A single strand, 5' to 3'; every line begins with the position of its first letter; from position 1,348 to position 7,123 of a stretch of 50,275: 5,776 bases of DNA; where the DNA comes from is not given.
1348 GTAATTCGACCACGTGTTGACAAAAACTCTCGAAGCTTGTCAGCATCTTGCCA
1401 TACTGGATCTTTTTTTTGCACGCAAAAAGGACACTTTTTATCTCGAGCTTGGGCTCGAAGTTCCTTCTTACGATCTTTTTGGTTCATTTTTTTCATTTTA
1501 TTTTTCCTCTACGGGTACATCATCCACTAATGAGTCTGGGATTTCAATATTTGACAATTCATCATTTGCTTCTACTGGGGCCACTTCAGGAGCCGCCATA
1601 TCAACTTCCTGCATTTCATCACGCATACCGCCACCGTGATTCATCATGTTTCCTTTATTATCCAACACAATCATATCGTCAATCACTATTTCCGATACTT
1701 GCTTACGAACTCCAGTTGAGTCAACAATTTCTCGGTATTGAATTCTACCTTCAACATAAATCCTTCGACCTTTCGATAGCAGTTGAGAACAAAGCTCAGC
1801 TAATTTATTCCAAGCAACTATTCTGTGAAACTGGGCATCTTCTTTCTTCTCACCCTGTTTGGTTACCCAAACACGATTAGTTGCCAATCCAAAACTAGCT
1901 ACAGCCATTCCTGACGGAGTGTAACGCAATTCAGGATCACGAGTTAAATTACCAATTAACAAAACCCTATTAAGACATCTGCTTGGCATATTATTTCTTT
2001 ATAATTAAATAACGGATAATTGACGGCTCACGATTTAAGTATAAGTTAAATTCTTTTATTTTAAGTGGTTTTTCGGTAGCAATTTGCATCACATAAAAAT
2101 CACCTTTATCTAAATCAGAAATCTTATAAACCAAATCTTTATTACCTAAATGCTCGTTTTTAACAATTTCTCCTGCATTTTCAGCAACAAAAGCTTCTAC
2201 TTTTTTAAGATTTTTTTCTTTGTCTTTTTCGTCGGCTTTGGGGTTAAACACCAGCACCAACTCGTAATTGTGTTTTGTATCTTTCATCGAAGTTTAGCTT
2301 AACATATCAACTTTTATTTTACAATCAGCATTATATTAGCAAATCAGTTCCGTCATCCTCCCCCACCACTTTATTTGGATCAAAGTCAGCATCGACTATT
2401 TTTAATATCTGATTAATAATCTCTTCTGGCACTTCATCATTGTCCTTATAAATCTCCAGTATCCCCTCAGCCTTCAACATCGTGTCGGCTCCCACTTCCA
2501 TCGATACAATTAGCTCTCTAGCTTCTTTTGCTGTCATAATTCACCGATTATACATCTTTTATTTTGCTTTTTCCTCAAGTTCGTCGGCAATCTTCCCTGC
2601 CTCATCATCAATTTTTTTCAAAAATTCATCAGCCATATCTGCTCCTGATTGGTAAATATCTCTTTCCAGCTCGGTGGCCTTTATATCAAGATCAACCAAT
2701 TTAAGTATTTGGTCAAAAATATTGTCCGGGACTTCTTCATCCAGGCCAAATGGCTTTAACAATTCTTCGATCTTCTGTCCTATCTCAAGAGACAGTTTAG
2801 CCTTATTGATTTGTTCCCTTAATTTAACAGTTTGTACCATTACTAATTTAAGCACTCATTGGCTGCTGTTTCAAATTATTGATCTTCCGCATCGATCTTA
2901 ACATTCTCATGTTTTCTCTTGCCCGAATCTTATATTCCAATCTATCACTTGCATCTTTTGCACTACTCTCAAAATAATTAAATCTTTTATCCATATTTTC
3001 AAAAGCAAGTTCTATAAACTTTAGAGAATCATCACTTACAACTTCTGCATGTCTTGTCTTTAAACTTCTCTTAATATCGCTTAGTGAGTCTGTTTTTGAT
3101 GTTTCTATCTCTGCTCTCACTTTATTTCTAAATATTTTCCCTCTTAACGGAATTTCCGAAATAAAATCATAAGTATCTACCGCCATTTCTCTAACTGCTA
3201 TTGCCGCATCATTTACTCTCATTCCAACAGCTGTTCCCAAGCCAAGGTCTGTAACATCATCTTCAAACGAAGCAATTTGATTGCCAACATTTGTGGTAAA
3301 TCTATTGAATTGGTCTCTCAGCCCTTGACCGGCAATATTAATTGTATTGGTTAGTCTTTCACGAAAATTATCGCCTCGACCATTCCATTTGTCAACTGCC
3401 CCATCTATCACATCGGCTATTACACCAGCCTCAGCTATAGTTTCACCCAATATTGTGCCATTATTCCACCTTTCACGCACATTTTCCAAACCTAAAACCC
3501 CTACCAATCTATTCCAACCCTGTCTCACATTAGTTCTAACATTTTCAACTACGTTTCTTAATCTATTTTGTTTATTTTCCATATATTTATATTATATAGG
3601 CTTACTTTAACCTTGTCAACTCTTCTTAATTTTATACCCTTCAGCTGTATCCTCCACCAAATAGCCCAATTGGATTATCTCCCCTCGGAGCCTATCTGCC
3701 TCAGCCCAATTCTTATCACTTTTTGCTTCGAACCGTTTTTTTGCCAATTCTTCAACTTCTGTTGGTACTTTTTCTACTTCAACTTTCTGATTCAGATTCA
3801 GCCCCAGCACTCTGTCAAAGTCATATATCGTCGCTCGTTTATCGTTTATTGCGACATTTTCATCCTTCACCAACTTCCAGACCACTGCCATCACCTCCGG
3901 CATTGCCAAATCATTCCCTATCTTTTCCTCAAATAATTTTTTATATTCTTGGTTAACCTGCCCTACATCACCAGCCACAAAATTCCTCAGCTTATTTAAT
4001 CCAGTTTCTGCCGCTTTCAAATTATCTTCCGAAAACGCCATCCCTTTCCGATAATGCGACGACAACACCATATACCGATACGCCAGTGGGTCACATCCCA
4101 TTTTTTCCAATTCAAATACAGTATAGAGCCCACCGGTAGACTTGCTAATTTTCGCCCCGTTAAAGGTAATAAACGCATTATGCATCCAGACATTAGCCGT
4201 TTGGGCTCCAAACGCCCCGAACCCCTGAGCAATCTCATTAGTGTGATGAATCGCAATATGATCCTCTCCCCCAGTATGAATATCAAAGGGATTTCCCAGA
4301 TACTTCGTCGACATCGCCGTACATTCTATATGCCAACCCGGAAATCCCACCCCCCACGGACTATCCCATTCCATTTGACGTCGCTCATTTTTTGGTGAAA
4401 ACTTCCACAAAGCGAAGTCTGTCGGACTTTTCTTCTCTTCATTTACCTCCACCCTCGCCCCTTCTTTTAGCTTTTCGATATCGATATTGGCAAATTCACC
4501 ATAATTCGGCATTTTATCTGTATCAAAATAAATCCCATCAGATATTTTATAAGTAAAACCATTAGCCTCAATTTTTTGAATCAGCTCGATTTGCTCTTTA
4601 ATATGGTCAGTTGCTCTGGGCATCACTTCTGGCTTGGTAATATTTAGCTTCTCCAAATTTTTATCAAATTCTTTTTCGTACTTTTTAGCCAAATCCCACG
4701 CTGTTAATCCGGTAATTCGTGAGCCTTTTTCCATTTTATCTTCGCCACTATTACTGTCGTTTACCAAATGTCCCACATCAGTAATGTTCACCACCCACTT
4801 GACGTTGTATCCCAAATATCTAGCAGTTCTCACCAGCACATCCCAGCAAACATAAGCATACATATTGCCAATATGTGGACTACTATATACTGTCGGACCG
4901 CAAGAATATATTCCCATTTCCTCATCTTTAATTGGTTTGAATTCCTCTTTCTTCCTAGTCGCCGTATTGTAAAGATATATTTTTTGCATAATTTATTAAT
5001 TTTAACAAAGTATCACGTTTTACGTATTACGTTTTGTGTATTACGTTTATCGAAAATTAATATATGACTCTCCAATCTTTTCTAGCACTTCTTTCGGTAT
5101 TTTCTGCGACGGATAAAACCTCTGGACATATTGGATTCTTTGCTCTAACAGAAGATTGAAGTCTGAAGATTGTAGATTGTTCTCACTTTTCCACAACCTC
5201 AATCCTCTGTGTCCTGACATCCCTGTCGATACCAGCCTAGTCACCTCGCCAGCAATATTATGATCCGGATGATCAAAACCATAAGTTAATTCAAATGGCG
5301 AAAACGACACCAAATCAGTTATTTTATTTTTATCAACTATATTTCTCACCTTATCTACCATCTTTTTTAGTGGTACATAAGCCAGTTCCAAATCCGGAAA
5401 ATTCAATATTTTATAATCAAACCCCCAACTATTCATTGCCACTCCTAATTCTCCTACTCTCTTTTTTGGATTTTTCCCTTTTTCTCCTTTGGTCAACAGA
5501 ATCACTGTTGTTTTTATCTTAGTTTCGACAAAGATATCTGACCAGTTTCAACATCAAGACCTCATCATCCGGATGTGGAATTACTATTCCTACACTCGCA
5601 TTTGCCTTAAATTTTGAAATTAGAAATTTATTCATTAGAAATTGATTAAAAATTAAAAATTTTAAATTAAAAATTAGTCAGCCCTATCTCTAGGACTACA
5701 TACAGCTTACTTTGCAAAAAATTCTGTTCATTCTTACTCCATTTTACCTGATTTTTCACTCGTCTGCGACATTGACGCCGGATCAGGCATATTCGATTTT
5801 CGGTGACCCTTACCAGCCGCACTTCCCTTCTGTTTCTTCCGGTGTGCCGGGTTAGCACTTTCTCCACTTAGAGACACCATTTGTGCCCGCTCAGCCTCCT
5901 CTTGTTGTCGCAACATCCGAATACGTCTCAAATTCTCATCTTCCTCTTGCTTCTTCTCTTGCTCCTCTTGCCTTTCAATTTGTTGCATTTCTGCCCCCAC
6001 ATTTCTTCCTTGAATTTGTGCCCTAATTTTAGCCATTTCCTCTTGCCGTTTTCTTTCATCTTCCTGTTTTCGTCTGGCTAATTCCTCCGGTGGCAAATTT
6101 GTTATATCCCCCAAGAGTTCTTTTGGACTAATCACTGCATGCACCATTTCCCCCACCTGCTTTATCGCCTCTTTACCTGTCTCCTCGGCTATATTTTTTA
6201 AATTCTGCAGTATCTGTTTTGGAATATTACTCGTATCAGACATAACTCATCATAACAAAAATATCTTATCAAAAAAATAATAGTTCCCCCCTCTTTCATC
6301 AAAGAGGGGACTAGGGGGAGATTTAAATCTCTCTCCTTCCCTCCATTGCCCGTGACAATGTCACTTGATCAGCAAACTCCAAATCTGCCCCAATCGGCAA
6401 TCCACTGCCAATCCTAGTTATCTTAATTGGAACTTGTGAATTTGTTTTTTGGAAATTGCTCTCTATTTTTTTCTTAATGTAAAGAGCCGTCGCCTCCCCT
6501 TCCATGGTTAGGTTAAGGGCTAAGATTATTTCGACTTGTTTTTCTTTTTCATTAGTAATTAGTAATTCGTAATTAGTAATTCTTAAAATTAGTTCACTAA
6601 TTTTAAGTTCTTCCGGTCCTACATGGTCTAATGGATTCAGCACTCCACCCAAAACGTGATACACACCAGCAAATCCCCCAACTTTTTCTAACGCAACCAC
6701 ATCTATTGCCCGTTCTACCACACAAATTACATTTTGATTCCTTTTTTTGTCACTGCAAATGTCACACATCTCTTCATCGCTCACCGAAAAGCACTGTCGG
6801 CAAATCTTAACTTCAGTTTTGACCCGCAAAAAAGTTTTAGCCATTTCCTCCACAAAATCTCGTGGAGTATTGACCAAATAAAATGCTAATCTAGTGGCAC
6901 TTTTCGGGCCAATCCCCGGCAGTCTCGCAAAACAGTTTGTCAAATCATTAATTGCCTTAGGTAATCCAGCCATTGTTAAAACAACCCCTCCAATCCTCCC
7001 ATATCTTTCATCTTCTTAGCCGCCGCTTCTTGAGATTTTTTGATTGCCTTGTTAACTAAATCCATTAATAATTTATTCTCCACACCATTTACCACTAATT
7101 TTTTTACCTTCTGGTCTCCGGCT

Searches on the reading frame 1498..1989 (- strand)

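Call 7: search_protein_families(library=pfam, proteins=[window:1498-1989:-], max_evalue=0.001)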
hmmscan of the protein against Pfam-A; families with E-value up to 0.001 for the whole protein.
window:1498-1989:- (163 aa): 2 families
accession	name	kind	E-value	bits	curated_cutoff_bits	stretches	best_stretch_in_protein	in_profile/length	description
PF00436.31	SSB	-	6.6e-35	119.7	26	1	6-107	1-102/104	Single-strand binding protein family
PF22657.2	SSB_1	-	8.9e-05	23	27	1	7-84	1-76/91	Another single-strand binding protein family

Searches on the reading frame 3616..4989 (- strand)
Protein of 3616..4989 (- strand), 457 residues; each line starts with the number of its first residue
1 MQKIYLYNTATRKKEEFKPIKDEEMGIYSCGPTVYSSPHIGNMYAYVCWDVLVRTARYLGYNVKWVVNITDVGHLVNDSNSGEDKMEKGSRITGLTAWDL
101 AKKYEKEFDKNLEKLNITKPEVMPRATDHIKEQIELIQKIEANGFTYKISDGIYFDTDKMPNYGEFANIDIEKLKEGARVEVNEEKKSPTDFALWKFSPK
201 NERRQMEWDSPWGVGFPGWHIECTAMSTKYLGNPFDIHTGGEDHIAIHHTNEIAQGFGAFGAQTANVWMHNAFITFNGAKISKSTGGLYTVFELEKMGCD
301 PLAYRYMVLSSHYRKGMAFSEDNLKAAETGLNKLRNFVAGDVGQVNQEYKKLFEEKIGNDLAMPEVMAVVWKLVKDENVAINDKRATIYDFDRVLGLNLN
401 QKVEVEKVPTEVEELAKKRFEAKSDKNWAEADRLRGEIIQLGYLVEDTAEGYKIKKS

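Call 7: search_protein_families(library=pfam, proteins=[window:3616-4989:-], max_evalue=0.001)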
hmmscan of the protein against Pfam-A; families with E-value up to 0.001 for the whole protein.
window:3616-4989:- (457 aa): 5 families
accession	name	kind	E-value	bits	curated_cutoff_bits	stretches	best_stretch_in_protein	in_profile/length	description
PF01406.26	tRNA-synt_1e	-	7.8e-92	308.3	27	1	17-328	2-300/301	tRNA synthetases class I (C) catalytic domain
PF09334.17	tRNA-synt_1g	-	3.1e-10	39.8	20.1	1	35-160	11-127/391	tRNA synthetases class I (M)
PF23493.1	CysS_C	-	5.2e-06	26.9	23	1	408-449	4-45/51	Cysteinyl-tRNA ligase anticodon binding domain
PF00133.28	tRNA-synt_1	-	2.2e-05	23.9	22.7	0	22-73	22-73/414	tRNA synthetases class I (I, L, M and V)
PF01921.24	tRNA-synt_1f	-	0.00063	19.2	27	0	238-339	238-340/360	tRNA synthetases class I (K)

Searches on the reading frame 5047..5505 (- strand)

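Call 7: search_protein_families(library=pfam, proteins=[window:5047-5505:-], max_evalue=0.001)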
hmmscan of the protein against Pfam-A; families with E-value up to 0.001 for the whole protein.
window:5047-5505:- (152 aa): 1 family
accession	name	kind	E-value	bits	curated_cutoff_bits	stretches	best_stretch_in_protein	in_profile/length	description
PF02585.22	PIG-L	-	1.1e-06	29.6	28.2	1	2-90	31-126/129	GlcNAc-PI de-N-acetylase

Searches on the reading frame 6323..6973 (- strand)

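Call 7: search_protein_families(library=pfam, proteins=[window:6323-6973:-], max_evalue=0.001)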
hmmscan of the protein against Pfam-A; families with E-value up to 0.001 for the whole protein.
window:6323-6973:- (216 aa): 5 families
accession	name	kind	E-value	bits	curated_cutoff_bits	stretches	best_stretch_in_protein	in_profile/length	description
PF13662.12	Toprim_4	-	2.6e-22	79.3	25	1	82-171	2-75/85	Toprim domain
PF21176.3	RecR_HhH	-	6.7e-13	48.7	27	1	8-47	1-40/45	RecR, helix-hairpin-helix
PF21175.2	RecR_C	-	1.7e-11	43.7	22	1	191-214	1-24/24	RecR, C-terminal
PF01751.28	Toprim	-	4.7e-10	39.9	23.1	1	82-175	1-82/96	Toprim domain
PF02132.21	RecR_ZnF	-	4.5e-06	26.8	22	1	55-75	1-21/21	RecR, Cys4-zinc finger domain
